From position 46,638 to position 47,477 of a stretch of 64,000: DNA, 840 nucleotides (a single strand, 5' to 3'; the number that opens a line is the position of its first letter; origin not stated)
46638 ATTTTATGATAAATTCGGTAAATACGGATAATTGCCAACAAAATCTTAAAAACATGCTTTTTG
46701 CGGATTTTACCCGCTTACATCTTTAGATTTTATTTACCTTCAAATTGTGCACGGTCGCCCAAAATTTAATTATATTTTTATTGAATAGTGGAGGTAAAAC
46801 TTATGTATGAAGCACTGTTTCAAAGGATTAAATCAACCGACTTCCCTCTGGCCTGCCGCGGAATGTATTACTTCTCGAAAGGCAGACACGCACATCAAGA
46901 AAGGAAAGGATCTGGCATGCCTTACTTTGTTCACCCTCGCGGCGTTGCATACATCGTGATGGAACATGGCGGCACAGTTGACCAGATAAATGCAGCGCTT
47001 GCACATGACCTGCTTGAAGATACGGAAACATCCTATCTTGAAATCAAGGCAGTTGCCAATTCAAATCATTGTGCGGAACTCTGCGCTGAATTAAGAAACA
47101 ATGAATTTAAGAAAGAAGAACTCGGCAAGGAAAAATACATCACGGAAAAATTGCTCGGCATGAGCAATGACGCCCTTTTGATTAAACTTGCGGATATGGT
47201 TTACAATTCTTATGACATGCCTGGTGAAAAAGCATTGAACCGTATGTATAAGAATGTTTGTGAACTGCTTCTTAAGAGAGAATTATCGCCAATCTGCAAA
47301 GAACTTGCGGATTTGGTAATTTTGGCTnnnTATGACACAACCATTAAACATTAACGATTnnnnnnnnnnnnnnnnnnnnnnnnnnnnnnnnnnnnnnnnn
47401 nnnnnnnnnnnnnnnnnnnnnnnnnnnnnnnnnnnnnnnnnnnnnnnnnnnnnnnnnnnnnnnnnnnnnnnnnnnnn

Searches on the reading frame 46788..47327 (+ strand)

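Call 72: search_protein_families(library=phrogs, proteins=[window:46788-47327:+], max_evalue=0.00001)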
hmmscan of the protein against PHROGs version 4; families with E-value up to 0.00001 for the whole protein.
window:46788-47327:+ (180 aa): 2 families
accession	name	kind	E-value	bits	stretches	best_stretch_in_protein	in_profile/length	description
phrog_990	-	other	8.2e-18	65.8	1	26-141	158-266/374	metal-dependent phosphohydrolase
phrog_32047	-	other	1.2e-09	38.8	1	36-87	39-91/301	phosphohydrolase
